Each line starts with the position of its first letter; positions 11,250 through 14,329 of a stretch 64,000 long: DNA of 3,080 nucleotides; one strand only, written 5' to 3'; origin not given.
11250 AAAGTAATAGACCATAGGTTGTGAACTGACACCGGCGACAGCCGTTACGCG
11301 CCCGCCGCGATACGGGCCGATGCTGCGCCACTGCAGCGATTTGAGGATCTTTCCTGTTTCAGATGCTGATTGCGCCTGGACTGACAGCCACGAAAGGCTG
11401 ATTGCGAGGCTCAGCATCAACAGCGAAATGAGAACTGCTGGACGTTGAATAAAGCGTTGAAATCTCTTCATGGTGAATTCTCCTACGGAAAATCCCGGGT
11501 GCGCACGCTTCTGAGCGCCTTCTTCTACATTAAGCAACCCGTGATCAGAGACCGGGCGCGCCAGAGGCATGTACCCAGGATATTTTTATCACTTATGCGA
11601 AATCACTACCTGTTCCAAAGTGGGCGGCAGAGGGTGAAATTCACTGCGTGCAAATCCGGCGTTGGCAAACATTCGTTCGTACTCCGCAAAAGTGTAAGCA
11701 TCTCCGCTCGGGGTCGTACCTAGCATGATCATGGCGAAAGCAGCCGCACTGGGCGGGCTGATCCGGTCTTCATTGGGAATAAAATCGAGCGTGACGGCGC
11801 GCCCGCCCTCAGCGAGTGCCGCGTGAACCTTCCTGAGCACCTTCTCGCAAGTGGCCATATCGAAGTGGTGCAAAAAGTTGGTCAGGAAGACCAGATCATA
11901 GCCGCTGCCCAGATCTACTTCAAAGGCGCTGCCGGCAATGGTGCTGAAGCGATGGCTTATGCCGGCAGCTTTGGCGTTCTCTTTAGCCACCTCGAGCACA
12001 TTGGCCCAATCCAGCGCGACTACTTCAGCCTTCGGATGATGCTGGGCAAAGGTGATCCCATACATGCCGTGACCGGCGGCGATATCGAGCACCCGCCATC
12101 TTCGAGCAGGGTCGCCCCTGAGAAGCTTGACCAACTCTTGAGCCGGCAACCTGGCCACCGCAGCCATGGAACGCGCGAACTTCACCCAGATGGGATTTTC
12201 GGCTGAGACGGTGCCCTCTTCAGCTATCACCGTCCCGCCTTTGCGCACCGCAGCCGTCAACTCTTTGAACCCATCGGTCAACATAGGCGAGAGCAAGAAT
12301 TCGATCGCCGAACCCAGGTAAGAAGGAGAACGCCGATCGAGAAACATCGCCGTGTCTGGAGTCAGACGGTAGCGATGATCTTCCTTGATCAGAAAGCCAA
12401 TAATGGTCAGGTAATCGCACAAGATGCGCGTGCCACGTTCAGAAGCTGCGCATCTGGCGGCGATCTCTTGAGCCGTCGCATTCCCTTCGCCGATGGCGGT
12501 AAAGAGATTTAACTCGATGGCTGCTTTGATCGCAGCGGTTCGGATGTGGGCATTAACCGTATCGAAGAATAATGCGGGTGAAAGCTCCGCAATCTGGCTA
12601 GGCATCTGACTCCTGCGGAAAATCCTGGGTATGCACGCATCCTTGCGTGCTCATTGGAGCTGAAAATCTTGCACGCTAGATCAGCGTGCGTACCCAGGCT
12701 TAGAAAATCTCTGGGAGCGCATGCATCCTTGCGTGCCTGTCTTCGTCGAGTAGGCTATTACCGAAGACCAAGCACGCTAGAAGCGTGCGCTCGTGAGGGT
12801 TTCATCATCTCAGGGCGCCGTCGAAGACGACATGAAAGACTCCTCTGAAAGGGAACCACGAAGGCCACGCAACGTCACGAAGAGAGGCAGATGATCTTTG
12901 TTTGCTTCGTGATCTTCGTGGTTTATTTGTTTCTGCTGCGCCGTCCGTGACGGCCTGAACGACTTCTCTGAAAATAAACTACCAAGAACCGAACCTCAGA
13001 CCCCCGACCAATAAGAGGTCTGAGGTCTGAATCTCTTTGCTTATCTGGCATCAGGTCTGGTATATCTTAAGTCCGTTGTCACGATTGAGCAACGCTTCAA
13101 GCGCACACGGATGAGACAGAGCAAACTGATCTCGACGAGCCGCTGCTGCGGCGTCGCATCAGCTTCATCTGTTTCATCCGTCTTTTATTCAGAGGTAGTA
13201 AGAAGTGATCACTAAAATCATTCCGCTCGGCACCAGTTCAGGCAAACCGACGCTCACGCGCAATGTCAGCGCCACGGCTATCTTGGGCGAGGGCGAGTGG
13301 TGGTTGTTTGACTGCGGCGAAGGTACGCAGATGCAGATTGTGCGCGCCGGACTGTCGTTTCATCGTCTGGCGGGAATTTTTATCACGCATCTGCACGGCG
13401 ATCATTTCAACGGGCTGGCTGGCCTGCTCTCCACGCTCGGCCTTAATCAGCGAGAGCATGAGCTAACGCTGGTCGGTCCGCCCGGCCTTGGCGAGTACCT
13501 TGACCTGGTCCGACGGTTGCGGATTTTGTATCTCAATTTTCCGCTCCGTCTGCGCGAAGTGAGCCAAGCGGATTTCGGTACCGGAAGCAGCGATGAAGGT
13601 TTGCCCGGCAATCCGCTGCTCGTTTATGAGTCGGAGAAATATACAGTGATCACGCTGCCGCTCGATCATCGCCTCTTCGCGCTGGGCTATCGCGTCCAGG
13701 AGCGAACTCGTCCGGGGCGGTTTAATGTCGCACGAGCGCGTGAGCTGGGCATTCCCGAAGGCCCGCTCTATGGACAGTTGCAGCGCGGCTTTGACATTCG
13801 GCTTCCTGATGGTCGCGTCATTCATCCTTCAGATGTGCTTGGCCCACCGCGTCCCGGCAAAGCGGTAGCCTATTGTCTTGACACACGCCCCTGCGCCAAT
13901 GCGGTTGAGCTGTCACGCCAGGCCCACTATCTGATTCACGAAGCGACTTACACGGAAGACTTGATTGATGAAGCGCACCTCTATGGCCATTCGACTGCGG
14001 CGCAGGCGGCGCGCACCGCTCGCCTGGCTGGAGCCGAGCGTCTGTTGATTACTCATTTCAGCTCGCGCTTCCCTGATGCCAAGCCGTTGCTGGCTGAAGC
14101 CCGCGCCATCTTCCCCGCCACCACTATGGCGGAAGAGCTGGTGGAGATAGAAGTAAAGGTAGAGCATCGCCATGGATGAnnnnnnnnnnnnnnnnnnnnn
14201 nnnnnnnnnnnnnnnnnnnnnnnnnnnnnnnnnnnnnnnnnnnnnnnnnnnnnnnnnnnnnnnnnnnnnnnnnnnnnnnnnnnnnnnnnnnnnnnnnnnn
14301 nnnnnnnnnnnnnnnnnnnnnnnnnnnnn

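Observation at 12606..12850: About 170-bp REP/BIME-like structured element family placed precisely at gene boundaries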

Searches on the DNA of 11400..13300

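Call 51: search_rna_families(source=window, start=11400, end=13300, threshold=evalue, max_evalue=1)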
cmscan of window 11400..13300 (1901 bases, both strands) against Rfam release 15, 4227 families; matches with E-value up to 1: 2.
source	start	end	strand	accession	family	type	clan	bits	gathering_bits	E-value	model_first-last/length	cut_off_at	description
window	12695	12809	+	RF03679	MIR2084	Gene; miRNA;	-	23.6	100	0.047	1-107/107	no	MIR2084 microRNA precursor family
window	12697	12810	-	RF03679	MIR2084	Gene; miRNA;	-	19.7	100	0.68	1-107/107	no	MIR2084 microRNA precursor family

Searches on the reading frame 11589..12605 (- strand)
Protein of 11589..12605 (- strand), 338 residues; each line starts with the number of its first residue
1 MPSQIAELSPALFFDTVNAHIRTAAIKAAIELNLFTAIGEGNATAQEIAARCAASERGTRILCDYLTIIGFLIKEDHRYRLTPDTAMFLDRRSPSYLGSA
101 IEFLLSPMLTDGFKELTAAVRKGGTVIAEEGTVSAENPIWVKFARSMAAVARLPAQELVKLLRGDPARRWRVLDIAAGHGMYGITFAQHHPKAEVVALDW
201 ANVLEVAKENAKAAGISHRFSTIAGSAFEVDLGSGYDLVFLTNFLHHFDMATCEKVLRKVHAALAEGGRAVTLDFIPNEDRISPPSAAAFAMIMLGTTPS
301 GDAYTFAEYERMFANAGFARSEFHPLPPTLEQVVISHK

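Call 12: find_encoding_contigs(protein=window:11589-12605:-, flank=10000, max_places=10)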
Protein window:11589-12605:- (338 aa): 1 contig read that carries it; 1 place shown.
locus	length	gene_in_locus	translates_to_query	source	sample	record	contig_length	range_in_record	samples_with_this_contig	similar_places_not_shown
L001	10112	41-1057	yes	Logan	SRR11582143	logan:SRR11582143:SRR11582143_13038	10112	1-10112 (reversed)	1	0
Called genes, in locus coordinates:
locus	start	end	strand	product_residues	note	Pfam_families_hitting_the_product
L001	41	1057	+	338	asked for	PF08100:Dimerisation, PF00891:Methyltransf_2, PF13489:Methyltransf_23 (weak), PF05175:MTS (weak), PF13847:Methyltransf_31, PF08241:Methyltransf_11, PF08242:Methyltransf_12, PF13649:Methyltransf_25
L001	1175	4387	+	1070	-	PF25852:DUF6242_C (faint), PF02012:BNR (faint), PF15902:Sortilin-Vps10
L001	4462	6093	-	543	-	PF00501:AMP-binding, PF13193:AMP-binding_C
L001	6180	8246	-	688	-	PF26550:Tricorn_2nd, PF26549:Tricorn_N, PF26550:Tricorn_2nd, PF26549:Tricorn_N, PF07676:PD40 (weak), PF20434:BD-FAE, PF00326:Peptidase_S9, PF01738:DLH (weak), +5 more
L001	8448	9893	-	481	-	PF16490:Oxidoreduct_C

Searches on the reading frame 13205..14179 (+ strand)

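Call 60: search_protein_families(library=pfam, proteins=[window:13205-14179:+], max_evalue=0.001)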
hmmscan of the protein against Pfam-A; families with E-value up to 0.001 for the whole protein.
window:13205-14179:+ (324 aa): 3 families
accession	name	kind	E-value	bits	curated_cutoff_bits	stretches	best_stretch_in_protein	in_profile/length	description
PF12706.13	Lactamase_B_2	-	5.6e-15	55.9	27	2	32-100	2-71/200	Beta-lactamase superfamily domain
PF00753.33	Lactamase_B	-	3.5e-10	40.6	22.7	1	19-107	4-96/196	Metallo-beta-lactamase superfamily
PF13691.12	Lactamase_B_4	-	1.9e-05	24.7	27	1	33-70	24-63/63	tRNase Z endonuclease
